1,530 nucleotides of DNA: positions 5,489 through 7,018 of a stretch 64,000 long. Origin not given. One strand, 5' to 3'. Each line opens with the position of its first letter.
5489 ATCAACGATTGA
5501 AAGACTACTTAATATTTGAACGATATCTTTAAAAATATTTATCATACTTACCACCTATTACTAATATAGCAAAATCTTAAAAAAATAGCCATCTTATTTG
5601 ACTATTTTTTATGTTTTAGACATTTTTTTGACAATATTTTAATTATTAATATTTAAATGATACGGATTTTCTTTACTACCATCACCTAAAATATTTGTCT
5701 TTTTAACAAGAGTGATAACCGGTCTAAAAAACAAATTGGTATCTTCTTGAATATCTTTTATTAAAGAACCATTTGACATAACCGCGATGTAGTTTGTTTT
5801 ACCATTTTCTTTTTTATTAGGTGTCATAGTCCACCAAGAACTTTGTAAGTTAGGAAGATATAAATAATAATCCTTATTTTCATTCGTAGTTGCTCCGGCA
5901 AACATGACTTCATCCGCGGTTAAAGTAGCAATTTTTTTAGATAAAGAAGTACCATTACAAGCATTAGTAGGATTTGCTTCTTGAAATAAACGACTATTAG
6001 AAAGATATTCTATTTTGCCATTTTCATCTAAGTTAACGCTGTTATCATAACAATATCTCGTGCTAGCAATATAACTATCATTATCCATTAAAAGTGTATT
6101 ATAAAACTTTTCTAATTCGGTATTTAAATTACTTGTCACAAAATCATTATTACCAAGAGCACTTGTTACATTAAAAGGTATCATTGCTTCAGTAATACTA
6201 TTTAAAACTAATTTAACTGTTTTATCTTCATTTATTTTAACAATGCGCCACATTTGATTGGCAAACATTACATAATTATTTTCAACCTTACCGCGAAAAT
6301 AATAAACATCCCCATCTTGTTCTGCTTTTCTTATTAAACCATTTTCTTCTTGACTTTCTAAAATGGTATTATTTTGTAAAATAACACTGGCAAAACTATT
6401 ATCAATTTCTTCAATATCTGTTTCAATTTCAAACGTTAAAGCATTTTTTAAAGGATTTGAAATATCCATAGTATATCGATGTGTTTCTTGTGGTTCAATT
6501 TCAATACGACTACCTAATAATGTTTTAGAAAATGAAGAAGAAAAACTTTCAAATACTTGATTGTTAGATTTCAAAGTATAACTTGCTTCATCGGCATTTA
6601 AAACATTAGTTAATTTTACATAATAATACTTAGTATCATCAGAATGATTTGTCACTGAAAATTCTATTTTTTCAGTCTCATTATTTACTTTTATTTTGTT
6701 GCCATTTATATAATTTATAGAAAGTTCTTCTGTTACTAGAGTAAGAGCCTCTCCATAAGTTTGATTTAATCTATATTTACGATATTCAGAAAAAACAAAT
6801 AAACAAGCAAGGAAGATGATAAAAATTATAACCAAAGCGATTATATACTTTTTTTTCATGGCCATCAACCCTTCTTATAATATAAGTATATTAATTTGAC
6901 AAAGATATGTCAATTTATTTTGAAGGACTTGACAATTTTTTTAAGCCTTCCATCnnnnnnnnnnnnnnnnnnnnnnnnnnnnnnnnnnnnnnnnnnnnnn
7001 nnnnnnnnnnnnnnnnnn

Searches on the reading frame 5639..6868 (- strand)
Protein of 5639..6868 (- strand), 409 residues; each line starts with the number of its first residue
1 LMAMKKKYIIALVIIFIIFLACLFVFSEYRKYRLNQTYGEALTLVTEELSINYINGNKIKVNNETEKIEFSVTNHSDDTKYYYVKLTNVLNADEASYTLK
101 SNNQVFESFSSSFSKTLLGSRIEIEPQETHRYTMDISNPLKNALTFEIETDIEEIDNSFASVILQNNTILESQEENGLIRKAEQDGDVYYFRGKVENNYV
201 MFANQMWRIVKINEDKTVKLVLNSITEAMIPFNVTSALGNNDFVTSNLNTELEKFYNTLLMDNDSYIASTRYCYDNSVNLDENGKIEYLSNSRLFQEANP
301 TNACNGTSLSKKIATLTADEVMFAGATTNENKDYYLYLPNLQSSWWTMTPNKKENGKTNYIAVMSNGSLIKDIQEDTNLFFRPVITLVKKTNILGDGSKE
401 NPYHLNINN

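Call 44: search_protein_families(library=pfam, proteins=[window:5639-6868:-], max_evalue=10)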
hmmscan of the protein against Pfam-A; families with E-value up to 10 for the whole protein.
window:5639-6868:- (409 aa): 4 families
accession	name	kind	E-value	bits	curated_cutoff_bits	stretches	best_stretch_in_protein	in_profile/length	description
PF06030.18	WxLIP_PGBD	-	0.04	14.4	27.3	1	62-141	25-107/121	WxL Interacting Protein, peptidoglycan binding domain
PF08755.16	YccV-like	-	0.14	12.9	22.8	1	251-299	49-98/101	Hemimethylated DNA-binding protein YccV like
PF18994.6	Prophage_tailD1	-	0.38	11.4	23.6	1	51-104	15-69/84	Prophage endopeptidase tail N-terminal domain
PF00635.32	Motile_Sperm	-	6.6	7.1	25.9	0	61-88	12-42/109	MSP (Major sperm protein) domain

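Call 66: find_homologous_proteins(query=window:5639-6868:-, max_evalue=0.00001)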
Query window:5639-6868:- (409 aa): 286 proteins with E <= 0.00001 among 5996 candidates; the best 120 are listed.
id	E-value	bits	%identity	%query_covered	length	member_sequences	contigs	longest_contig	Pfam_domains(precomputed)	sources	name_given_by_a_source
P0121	2.8e-255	864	97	99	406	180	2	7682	-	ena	-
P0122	4.7e-201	686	75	99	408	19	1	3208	-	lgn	-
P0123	4.8e-193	659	73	98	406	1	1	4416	-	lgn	-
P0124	3.7e-179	614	69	98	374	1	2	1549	-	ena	-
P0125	5.5e-154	531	61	99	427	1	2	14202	-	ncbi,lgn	-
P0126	3.4e-153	528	60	98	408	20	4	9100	-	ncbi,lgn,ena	-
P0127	2.5e-150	519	59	98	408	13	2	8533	-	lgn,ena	-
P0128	4.4e-120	419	50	98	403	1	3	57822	-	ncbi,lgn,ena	-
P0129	7.9e-119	415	51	98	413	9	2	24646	-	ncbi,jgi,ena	-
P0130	5.8e-118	412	51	98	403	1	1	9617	-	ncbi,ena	-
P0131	8.1e-118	412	50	99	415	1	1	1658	-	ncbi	-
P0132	3.4e-117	410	51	98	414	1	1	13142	-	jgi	-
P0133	7.1e-116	405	50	98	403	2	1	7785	-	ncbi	-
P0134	5.0e-114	399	47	98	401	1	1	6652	-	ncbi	-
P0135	5.8e-114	399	49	100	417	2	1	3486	PF19789.7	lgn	-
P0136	1.4e-113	398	51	95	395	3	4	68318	PF19789.7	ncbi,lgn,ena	-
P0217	1.0e-65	240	39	98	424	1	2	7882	PF19789.7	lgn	-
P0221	1.4e-61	227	37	98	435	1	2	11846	PF19789.7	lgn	-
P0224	7.0e-59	218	37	98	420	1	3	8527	PF19789.7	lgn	-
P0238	7.6e-51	191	35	98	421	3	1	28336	PF19789.7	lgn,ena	-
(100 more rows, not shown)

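Call 67: search_protein_families(library=pfam, proteins=[P0136, P0221, P0238], max_evalue=0.1)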
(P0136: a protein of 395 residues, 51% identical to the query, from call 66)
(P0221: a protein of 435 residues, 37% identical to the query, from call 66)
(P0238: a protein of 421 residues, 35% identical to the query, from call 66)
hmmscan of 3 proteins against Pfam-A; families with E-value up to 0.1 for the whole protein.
P0136 (395 aa): 2 families
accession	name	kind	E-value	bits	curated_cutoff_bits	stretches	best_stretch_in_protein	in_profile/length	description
PF19789.6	DUF6273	-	1e-06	29.2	23.5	1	222-374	25-170/172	Domain of unknown function (DUF6273)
PF22073.2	Cep192_D4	-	0.0047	17.5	35.5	0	192-231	11-50/112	Cep192 domain 4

P0221 (435 aa): 1 family
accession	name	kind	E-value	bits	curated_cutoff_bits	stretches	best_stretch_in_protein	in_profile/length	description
PF19789.6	DUF6273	-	1.4e-06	28.7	23.5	1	239-417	2-171/172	Domain of unknown function (DUF6273)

P0238 (421 aa): 1 family
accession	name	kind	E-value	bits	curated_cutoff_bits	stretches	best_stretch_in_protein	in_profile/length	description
PF19789.6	DUF6273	-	0.0001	22.7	23.5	1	232-398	5-170/172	Domain of unknown function (DUF6273)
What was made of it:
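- On DUF6273 (PF19789) proteins, for the gene product: That paralogue's relatives P0136 and P0221 pass the DUF6273 threshold (call 67).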
